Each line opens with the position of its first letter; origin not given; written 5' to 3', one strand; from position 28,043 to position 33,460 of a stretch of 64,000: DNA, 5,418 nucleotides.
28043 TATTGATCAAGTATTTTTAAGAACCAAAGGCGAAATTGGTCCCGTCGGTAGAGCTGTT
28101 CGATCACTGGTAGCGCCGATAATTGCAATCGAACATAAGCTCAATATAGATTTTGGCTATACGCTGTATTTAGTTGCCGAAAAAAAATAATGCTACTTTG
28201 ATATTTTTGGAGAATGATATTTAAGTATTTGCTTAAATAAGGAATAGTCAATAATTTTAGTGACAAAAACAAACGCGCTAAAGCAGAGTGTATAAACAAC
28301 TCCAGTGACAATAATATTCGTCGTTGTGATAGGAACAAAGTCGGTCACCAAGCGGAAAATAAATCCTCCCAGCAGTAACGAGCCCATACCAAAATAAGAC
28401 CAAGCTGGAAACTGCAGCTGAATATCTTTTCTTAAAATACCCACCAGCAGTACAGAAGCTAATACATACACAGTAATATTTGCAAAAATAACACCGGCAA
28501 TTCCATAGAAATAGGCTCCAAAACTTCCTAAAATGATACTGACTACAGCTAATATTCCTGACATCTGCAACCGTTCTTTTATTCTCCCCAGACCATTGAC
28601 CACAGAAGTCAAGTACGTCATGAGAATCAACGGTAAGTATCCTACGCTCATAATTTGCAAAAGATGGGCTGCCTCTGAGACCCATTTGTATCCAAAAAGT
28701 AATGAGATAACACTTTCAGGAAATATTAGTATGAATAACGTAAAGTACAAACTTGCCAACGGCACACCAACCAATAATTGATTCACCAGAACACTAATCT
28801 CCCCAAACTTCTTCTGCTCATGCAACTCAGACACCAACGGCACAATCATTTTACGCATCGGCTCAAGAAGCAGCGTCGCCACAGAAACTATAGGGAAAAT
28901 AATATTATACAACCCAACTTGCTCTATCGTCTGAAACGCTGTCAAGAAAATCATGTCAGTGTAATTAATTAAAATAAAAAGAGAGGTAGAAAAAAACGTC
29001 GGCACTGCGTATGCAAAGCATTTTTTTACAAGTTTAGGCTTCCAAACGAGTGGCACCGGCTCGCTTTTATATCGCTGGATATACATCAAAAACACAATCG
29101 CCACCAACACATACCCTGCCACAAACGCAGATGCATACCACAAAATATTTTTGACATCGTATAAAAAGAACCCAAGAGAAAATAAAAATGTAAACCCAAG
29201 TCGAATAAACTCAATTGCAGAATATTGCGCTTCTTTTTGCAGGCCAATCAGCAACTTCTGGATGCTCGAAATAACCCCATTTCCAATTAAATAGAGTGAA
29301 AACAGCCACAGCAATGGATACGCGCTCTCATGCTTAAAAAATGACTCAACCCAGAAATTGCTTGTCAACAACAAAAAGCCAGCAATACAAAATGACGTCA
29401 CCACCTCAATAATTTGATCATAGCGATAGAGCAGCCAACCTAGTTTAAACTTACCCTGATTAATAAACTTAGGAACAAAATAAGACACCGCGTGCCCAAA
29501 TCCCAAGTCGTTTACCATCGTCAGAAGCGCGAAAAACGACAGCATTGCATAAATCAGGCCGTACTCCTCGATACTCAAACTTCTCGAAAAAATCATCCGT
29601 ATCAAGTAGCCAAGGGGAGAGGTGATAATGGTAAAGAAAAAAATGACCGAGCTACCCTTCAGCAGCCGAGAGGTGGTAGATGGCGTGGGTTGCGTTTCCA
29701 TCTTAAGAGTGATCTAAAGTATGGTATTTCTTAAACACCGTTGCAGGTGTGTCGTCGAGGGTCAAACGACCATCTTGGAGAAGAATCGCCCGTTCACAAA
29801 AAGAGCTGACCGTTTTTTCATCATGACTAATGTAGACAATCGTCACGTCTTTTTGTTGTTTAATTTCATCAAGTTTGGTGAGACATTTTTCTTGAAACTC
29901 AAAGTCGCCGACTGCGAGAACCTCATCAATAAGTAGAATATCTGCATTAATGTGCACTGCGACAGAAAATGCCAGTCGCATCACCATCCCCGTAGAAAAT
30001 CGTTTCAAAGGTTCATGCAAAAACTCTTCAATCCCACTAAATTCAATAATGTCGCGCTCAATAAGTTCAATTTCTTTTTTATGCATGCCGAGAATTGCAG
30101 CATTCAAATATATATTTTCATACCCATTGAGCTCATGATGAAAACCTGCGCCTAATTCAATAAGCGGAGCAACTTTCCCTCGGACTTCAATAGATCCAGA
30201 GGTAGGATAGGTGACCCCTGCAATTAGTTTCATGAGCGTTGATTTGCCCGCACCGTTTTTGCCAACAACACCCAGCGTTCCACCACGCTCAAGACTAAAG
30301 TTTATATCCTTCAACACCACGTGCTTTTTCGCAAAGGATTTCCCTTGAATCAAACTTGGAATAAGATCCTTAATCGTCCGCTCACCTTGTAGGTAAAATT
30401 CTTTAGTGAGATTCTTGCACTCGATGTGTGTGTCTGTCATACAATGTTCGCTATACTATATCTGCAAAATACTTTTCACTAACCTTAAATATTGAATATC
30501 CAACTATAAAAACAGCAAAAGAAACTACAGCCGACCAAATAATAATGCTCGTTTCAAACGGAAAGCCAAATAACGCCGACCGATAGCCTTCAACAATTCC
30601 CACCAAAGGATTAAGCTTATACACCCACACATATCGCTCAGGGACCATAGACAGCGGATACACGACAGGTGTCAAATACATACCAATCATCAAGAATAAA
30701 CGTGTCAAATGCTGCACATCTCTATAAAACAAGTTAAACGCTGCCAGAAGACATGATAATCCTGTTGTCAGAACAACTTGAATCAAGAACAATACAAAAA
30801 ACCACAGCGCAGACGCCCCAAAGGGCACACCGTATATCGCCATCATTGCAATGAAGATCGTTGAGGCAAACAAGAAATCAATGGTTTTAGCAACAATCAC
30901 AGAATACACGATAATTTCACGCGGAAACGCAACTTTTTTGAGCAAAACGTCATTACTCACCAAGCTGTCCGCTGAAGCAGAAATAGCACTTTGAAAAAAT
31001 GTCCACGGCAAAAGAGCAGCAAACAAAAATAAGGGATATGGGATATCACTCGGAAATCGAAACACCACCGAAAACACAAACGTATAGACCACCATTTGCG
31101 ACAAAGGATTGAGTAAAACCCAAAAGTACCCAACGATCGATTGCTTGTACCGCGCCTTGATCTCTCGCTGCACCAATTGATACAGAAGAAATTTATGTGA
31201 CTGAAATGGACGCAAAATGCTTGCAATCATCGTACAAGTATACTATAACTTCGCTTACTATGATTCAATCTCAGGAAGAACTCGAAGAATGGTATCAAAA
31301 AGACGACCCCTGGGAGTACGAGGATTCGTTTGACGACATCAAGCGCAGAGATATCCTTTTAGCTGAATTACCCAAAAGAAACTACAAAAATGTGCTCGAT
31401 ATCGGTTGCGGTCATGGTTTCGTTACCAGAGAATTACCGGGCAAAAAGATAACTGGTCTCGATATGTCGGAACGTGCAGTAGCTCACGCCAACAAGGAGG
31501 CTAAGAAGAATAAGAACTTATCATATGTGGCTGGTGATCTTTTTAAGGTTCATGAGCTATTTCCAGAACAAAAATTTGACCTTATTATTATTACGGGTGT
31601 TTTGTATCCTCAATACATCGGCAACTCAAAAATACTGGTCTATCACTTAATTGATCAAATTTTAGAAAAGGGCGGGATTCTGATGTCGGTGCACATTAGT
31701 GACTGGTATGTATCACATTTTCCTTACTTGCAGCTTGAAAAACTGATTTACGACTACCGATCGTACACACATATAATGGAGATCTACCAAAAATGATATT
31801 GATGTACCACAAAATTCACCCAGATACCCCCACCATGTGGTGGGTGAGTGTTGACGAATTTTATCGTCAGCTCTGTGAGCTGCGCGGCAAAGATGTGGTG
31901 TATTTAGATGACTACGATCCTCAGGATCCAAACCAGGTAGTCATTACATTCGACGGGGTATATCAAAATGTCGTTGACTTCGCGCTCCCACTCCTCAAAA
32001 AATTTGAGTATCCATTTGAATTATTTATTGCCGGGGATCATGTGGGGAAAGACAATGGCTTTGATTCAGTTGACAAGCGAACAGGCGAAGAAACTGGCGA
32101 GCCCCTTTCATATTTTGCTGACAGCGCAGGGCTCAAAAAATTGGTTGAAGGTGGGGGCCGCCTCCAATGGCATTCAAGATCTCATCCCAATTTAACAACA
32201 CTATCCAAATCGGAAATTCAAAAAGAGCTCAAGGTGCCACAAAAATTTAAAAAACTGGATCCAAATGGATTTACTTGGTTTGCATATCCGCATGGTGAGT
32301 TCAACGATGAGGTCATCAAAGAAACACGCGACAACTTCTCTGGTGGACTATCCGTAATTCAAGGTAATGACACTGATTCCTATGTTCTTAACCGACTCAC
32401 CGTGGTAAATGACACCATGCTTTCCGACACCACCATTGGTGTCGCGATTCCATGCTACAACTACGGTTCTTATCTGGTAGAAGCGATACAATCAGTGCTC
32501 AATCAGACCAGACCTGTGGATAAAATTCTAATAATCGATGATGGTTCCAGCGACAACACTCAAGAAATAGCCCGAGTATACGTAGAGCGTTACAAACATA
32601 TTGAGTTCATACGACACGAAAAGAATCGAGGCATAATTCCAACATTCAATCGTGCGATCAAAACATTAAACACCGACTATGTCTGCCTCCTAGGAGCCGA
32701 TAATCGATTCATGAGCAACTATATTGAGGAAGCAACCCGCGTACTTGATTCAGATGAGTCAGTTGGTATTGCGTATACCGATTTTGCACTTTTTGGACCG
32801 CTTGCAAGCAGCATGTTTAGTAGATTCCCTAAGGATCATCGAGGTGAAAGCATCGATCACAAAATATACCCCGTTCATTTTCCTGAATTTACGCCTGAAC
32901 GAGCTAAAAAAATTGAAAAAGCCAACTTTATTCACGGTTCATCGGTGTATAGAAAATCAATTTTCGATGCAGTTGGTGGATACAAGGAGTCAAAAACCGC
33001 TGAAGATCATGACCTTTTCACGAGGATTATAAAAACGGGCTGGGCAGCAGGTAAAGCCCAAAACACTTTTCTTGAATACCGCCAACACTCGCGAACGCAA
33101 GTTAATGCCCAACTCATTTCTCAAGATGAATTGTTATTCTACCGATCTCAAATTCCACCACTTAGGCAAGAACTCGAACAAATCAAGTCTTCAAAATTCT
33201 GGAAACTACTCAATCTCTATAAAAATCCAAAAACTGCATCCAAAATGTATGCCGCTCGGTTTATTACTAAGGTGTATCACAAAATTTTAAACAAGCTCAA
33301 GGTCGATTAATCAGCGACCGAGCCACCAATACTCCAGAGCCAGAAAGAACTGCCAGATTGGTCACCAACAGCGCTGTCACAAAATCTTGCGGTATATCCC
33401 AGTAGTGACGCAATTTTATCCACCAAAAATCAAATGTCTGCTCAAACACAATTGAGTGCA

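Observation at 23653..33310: Methyltransferase-rich tailoring/export module: four SAM methyltransferases, a toroid protein, Wzx and Wzm/Wzt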

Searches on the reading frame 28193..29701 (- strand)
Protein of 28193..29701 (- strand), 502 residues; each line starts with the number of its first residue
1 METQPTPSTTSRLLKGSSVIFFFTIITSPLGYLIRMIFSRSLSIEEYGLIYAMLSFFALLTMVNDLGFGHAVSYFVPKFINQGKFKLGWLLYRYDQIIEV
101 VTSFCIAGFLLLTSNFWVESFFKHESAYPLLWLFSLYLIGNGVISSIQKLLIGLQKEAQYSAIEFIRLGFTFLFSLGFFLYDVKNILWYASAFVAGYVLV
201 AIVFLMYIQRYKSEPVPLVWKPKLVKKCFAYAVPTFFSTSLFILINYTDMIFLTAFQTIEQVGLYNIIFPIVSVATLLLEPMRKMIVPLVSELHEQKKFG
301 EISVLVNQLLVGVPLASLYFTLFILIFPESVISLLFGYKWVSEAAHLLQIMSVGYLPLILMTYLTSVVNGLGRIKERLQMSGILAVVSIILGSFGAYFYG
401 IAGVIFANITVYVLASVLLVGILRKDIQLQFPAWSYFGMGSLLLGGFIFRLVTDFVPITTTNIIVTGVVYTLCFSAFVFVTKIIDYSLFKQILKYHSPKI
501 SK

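Call 4: search_protein_families(library=pfam, proteins=[window:28193-29701:-], max_evalue=0.01)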
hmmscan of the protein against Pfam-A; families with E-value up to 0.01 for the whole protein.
window:28193-29701:- (502 aa): 4 families
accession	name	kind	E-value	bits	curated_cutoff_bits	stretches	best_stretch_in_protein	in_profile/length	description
PF01943.22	Polysacc_synt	-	1.7e-23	83.9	28.2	1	13-294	1-274/274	Polysaccharide biosynthesis protein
PF13440.11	Polysacc_synt_3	-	1.2e-11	44.9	23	1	37-342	1-290/293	Polysaccharide biosynthesis protein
PF01554.23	MatE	-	9.6e-07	29.1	24.9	1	234-392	1-159/161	MatE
PF03023.19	MurJ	-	0.00074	18.7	27.4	1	165-441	134-417/451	Lipid II flippase MurJ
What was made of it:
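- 28193..29701 (-): Wzx-type MOP flippase (502 aa, 11 predicted membrane segments). Polysacc_synt at 83.9 bits (call 4).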

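Call 27: search_protein_families(library=ncbifam, proteins=[window:28193-29701:-], max_evalue=0.0001)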
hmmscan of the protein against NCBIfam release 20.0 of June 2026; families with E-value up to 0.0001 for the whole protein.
window:28193-29701:- (502 aa): 2 families
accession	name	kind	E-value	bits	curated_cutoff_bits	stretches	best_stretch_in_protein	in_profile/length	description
TIGR02900.1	spore_V_B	equivalog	1.7e-15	56.8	372.3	1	13-479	1-487/488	stage V sporulation protein B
NF047674.1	TeichurnBiosyTuaB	equivalog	1.3e-05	24.4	580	1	13-432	8-412/469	teichuronic acid biosynthesis protein TuaB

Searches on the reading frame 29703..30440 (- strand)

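Call 4: search_protein_families(library=pfam, proteins=[window:29703-30440:-], max_evalue=0.01)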
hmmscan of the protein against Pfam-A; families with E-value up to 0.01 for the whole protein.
window:29703-30440:- (245 aa): 5 families
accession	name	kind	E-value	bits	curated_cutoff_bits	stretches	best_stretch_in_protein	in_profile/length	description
PF00005.33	ABC_tran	-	7.1e-20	72.4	25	1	43-174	1-135/137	ABC transporter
PF13476.12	AAA_23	-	0.00013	23.1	27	1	44-84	13-50/201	AAA domain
PF13304.12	AAA_21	-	0.0006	20.4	27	0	57-74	3-20/304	AAA domain, putative AbiEii toxin, Type IV TA system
PF13555.12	AAA_29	-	0.003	17.7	27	1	48-77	17-46/61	P-loop containing region of AAA domain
PF25683.1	URGCP_GTPase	-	0.0048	16.1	55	1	56-105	192-241/396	URGCP-like GTPase domain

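Call 27: search_protein_families(library=ncbifam, proteins=[window:29703-30440:-], max_evalue=0.0001)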
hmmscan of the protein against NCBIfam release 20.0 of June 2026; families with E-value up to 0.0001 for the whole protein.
window:29703-30440:- (245 aa): 180 families (the best 25 are shown)
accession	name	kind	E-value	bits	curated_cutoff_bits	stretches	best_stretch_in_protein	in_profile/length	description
NF010065.0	PRK13545.1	equivalog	1.4e-57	195.6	538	1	9-226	8-221/549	teichoic acids export protein ATP-binding subunit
NF010066.0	PRK13546.1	equivalog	5.7e-52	176.7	320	1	5-240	4-235/264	teichoic acids export ABC transporter ATP-binding subunit TagH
NF050108.1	galactan_ABC_ATP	equivalog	2.4e-51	174.3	400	1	42-241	44-242/244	galactan export ABC transporter ATP-binding subunit Wzt/RfbE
TIGR04521.1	ECF_ATPase_2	equivalog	5.6e-30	104.4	330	2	107-243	103-240/279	energy-coupling factor transporter ATPase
TIGR04520.1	ECF_ATPase_1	equivalog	6.3e-28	98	315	2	118-243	107-231/269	energy-coupling factor transporter ATPase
TIGR02769.1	nickel_nikE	equivalog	9.5e-26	90.8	332.55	2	146-228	149-231/265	nickel import ATP-binding protein NikE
TIGR01188.1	drrA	subfamily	3.7e-25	88.9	312.45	1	39-234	5-210/302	daunorubicin resistance ABC transporter, ATP-binding protein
NF010156.0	PRK13635.1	equivalog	4.1e-25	88.5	392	2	129-242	122-234/279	energy-coupling factor ABC transporter ATP-binding protein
NF007739.0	PRK10419.1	subfamily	7.8e-25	87.9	354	2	145-229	149-233/268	nickel ABC transporter ATP-binding protein NikE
NF047568.1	PSM_export_PmtC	equivalog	8.5e-25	87.8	375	1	38-229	11-201/290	phenol-soluble modulin export ABC transporter ATP-binding protein PmtC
NF040933.2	ABC_arch_GlcV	equivalog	1.1e-24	86.9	450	2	103-238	97-232/357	glucose ABC transporter ATP-binding protein GlcV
TIGR02315.1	ABC_phnC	equivalog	7e-24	84.6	266.1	2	34-89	9-64/243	phosphonate ABC transporter ATP-binding protein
NF006987.0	PRK09452.1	equivalog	9.4e-24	83.8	482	1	33-238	24-238/378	spermidine/putrescine ABC transporter ATP-binding protein PotA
NF010068.0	PRK13548.1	equivalog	2.1e-23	82.7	261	2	38-89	16-67/261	heme ABC transporter ATP-binding protein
NF040873.1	AztA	equivalog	2.8e-23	82.5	220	2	39-90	4-55/191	zinc ABC transporter ATP-binding protein AztA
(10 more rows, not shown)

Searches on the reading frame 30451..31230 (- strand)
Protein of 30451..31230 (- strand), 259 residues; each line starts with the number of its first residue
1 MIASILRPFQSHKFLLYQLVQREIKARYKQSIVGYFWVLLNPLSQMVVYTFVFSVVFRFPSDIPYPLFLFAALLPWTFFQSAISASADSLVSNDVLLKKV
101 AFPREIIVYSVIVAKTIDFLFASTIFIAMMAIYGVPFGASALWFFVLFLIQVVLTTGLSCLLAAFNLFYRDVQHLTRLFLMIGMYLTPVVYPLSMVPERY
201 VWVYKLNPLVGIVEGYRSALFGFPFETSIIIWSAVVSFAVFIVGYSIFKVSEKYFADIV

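Call 4: search_protein_families(library=pfam, proteins=[window:30451-31230:-], max_evalue=0.01)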
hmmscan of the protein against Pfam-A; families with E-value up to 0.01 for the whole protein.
window:30451-31230:- (259 aa): 2 families
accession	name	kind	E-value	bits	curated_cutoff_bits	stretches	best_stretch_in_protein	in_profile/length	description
PF01061.29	ABC2_membrane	-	3.4e-20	72.9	26.9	1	16-221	3-211/211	ABC-2 type transporter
PF12698.13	ABC2_membrane_3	-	0.0038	16.8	31.6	1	117-242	213-342/347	ABC-2 family transporter protein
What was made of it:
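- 29703..31230 (-): ABC-2 glycan exporter: Wzm permease (30451-31230) and NBD-only Wzt ATPase (29703-30440, 245 aa). ABC2_membrane and ABC_tran (call 4).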

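Call 27: search_protein_families(library=ncbifam, proteins=[window:30451-31230:-], max_evalue=0.0001)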
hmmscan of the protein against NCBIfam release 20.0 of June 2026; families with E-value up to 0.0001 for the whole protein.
window:30451-31230:- (259 aa): 2 families
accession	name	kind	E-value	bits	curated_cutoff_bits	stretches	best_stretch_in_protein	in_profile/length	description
NF050109.1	galactan_ABC_perm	equivalog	2.6e-20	73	380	1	13-247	21-256/272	galactan export ABC transporter permease subunit Wzm/RfbD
NF050053.1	CapPschTportKpsM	equivalog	5.9e-14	52.6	300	1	16-248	5-247/257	capsule polysaccharide transporter KpsM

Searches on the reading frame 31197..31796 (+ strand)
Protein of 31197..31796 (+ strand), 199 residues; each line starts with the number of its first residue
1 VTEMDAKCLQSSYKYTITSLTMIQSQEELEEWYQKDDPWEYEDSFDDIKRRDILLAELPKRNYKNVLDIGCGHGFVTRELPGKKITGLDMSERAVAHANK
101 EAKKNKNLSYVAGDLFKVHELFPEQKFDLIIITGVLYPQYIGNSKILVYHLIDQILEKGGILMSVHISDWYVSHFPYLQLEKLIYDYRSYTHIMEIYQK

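Call 4: search_protein_families(library=pfam, proteins=[window:31197-31796:+], max_evalue=0.01)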
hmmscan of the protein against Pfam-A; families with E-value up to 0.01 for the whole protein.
window:31197-31796:+ (199 aa): 17 families
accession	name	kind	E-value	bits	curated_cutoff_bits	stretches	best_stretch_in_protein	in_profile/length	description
PF13847.12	Methyltransf_31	-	2.1e-17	63.6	27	1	64-168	5-113/145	Methyltransferase domain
PF13649.12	Methyltransf_25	-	1.3e-13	51.8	27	1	66-159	1-96/97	Methyltransferase domain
PF08241.18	Methyltransf_11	-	2.1e-13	51.1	21.2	1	67-162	1-93/95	Methyltransferase domain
PF08242.18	Methyltransf_12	-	1.2e-10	42.4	30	1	67-137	1-76/98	Methyltransferase domain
PF05401.17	NodS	-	6.3e-10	39.7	24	1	28-141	8-119/201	Nodulation protein S (NodS)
PF05175.20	MTS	-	7.6e-10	39.1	23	1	52-132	21-104/170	Methyltransferase small domain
PF13489.12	Methyltransf_23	-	1.3e-09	38.5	27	1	56-170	15-123/164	Methyltransferase domain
PF06325.19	PrmA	-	1.1e-05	25.5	22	1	61-131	160-231/296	Ribosomal protein L11 methyltransferase (PrmA)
PF02353.26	CMAS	-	4.9e-05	23.2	27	1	49-167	49-167/273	Mycolic acid cyclopropane synthetase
PF03848.20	TehB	-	7.9e-05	22.6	20.4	1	65-137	33-106/193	Tellurite resistance protein TehB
PF00891.24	Methyltransf_2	-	9e-05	22.3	22.3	1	62-163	62-164/210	O-methyltransferase domain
PF07021.18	MetW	-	0.00012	22.3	21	1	64-136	15-85/193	Methionine biosynthesis protein MetW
PF12847.13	Methyltransf_18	-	0.00051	20.5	27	1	63-135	15-91/151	Methyltransferase domain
PF00398.26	RrnaAD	-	0.00064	19.3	24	1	62-153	30-121/263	Ribosomal RNA adenine dimethylase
PF02390.23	Methyltransf_4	-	0.001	19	24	1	65-132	4-78/173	Putative methyltransferase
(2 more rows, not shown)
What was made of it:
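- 31260..31796 (+): NodS-like class I SAM methyltransferase (178 aa). Pfam NodS at 39.7 bits against 24 (call 4).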

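Call 11: search_protein_families(library=ncbifam, proteins=[window:31197-31796:+], max_evalue=0.01)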
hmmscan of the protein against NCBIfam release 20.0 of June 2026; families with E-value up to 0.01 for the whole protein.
window:31197-31796:+ (199 aa): 57 families (the best 25 are shown)
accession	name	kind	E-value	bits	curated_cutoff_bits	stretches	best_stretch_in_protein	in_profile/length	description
NF041650.1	nod_mtase_NodS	equivalog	7.5e-13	48.6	300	1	29-145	4-121/190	nodulation methyltransferase NodS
NF043040.1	corrin_prot_MT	hypoth_equivalog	2.7e-12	46.6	180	1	55-163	34-146/216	corrinoid protein-associated methyltransferase CpaM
TIGR01983.1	UbiG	equivalog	6.9e-10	38.6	102.95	1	62-164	49-152/228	bifunctional 2-polyprenyl-6-hydroxyphenol methylase/3-demethylubiquinol 3-O-methyltransferase UbiG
NF011529.0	PRK14968.1-3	equivalog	1.5e-09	37.6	162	1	53-132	25-104/198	putative methyltransferase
TIGR00537.1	hemK_rel_arch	hypoth_equivalog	1.9e-09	37.5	87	1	53-132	10-88/179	HemK2/MTQ2 family protein methyltransferase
NF002463.0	PRK01683.1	equivalog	2.5e-09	37.1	297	1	53-162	22-126/258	trans-aconitate 2-methyltransferase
NF007610.0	PRK10258.1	equivalog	3.6e-09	36.3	342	1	44-130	22-107/251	malonyl-ACP O-methyltransferase BioC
TIGR03534.1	RF_mod_PrmC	equivalog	4.5e-09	36.1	199.1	1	54-131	80-161/253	peptide chain release factor N(5)-glutamine methyltransferase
TIGR02072.1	BioC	equivalog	5.2e-09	36.3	184.95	1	54-162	23-130/244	malonyl-ACP O-methyltransferase BioC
NF010703.0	PRK14103.1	equivalog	4.9e-08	32.7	320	1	46-161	11-121/256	trans-aconitate 2-methyltransferase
TIGR02021.1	BchM-ChlM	equivalog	5e-08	32.6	158.9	1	52-133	42-125/218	magnesium protoporphyrin IX methyltransferase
TIGR01934.1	MenG_MenH_UbiE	subfamily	8.6e-07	28.5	158.35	1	51-132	28-112/223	ubiquinone/menaquinone biosynthesis methyltransferase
NF045667.1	MTase_DVU1556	equivalog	1.8e-06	27.6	155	1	61-162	21-117/213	DVU_1556 family methyltransferase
TIGR04345.1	ovoA_Cterm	equivalog_domain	2.4e-06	27.2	170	1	51-111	30-91/242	putative 4-mercaptohistidine N1-methyltransferase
TIGR04290.1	meth_Rta_06860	hypoth_equivalog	2.7e-06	27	300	1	63-137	50-126/226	TIGR04290 family methyltransferase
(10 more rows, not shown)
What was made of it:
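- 31260..31796 (+): NCBIfam NodS E 7.5e-13, well below the equivalog cut-off (call 11).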

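Call 21: search_solved_structures(query=window:31197-31796:+, max_evalue=0.01)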
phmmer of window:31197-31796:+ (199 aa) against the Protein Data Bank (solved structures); distinct sequences matched with E-value up to 0.01: 36.
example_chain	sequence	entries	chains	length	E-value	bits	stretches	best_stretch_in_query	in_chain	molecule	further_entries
6mro_A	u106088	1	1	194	5.8e-11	45.7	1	62-169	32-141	methyl transferase from Methanosarcina acetivorans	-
3ofj_A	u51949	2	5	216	7.9e-11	45.2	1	20-138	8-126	Nodulation protein S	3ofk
8gdu_A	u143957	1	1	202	1.3e-10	44.6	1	62-169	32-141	Methyltransferase domain-containing protein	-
1wzn_A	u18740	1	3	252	2.3e-06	30.7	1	54-163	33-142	SAM-dependent methyltransferase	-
3bkw_A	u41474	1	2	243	5.4e-06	29.4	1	52-161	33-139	S-adenosylmethionine dependent methyltransferase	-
8rdl_A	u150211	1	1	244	6.7e-06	29.1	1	62-136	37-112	ToxA protein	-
3l8d_A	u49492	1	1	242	6.8e-06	29.1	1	32-131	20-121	Methyltransferase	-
5wp5_A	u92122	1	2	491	8.9e-05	25.5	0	47-136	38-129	Phosphomethylethanolamine N-methyltransferase 2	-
1ve3_A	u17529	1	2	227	0.0001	25.3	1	53-136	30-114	hypothetical protein PH0226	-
7qos_A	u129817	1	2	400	0.00013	24.9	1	37-164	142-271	Cyclopropane-fatty-acyl-phospholipid synthase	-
3g5l_A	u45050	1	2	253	0.00022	24.2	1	57-101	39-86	Putative S-adenosylmethionine dependent methyltransferase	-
3dtn_A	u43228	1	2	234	0.0003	23.8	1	41-166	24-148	Putative Methyltransferase MM_2633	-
3cc8_A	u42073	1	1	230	0.0004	23.3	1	59-163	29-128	Putative methyltransferase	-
5jdz_A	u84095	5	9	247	0.00046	23.2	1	63-132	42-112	Methyl transferase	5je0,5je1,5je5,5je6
5je3_A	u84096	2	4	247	0.00046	23.2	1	63-132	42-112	Methyl transferase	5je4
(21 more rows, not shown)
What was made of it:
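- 31260..31796 (+): PDB NodS 3ofj E 7.9e-11 (call 21).
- NodS, which the fourth MT resembles, acts on a non-reducing terminal residue (own knowledge; resemblance from calls 4, 11, 21).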

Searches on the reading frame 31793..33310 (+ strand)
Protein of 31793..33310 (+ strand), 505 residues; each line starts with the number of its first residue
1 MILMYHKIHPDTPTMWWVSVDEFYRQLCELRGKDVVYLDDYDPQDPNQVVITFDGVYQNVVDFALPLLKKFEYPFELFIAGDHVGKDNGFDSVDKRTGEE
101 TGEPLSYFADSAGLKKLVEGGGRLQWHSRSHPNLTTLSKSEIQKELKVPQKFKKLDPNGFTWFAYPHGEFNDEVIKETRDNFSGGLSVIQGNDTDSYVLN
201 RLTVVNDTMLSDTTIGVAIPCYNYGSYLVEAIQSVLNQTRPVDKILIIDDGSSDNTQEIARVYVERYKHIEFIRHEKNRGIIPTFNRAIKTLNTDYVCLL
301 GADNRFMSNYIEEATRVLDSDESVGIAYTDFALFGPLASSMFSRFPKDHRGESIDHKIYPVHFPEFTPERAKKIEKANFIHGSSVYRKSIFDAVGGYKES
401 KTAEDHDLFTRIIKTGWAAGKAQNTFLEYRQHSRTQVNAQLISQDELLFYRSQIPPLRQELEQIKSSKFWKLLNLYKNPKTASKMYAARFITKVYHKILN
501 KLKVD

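Call 5: search_protein_families(library=pfam, proteins=[window:31793-33310:+], max_evalue=0.01)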
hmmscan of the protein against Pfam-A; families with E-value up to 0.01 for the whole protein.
window:31793-33310:+ (505 aa): 4 families
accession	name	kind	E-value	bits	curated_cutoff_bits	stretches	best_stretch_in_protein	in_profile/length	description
PF00535.33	Glycos_transf_2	-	2.5e-29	102.8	23.3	1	217-394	2-167/168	Glycosyl transferase family 2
PF01522.26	Polysacc_deac_1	-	1e-17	64.7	23.1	1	44-179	4-117/124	Polysaccharide deacetylase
PF13641.12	Glyco_tranf_2_3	-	1.5e-09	38.7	27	1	215-328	3-120/230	Glycosyltransferase like family 2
PF10111.15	Glyco_tranf_2_2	-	3.1e-07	30.6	27.3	0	384-419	168-206/276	Glycosyltransferase like family 2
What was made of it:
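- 31793..33310 (+): Fusion of a NodB-type (CE4) polysaccharide deacetylase domain and a GT2 glycosyltransferase (505 aa). Polysacc_deac_1 at residues 44-179 and Glycos_transf_2 at residues 217-394 (call 5).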

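Call 11: search_protein_families(library=ncbifam, proteins=[window:31793-33310:+], max_evalue=0.01)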
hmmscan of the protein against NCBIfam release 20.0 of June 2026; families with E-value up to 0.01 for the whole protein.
window:31793-33310:+ (505 aa): 28 families (the best 25 are shown)
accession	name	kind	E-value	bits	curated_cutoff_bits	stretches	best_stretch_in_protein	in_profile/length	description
NF053739.1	GlytfEpsEBac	equivalog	2e-17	63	450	1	216-430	4-203/265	glycosyltransferase EpsE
TIGR03937.1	PgaC_IcaA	equivalog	6.4e-15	55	422.3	1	213-304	45-136/407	poly-beta-1,6-N-acetyl-D-glucosamine synthase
NF007482.0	PRK10073.1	equivalog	2e-14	53.4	423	1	211-310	4-102/334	glycosyltransferase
NF047683.1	TeichurnBiosyTuaG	equivalog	6.5e-14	52.2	400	1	213-331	6-123/252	teichuronic acid biosynthesis protein TuaG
TIGR04283.1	glyco_like_mftF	equivalog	2.9e-13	49.9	182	1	216-325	2-105/221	TIGR04283 family arsenosugar biosynthesis glycosyltransferase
NF038302.1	EPS_HpsE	equivalog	1.1e-10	41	300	1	215-325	3-118/307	hormogonium polysaccharide biosynthesis glycosyltransferase HpsE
TIGR03965.1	mycofact_glyco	equivalog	2.2e-10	40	280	1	211-319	70-180/467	mycofactocin biosynthesis glycosyltransferase MftF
NF041875.1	EPS_EpsD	equivalog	6.2e-10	39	370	1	217-420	3-197/325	exopolysaccharide biosynthesis glycosyltransferase EpsD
NF050050.1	ProtGlycPglI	equivalog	2.9e-08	33.5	500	1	214-313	3-103/306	GalNAc(5)-diNAcBac-PP-undecaprenol beta-1,3-glucosyltransferase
TIGR02764.1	spore_ybaN_pdaB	equivalog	6.1e-08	32.7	237.4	1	114-180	51-118/191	polysaccharide deacetylase family sporulation protein PdaB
TIGR02873.1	spore_ylxY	hypoth_equivalog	1.4e-07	31.1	391.5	1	115-181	131-198/268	probable sporulation protein, polysaccharide deacetylase family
NF007453.0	PRK10018.1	equivalog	2.7e-07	30.5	382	1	212-310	5-103/280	colanic acid biosynthesis glycosyltransferase WcaA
TIGR03933.1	PIA_icaB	equivalog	3.8e-07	29.9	248.35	1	47-208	72-233/245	intercellular adhesin biosynthesis polysaccharide N-deacetylase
TIGR04017.1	WcaA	equivalog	5.3e-07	29.5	495.75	1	214-310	6-102/279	colanic acid biosynthesis glycosyltransferase WcaA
NF041394.1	GtaseAglG_Halo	equivalog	5.4e-07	29.2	440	1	225-327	13-116/304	glucosyl-dolichyl phosphate glucuronosyltransferase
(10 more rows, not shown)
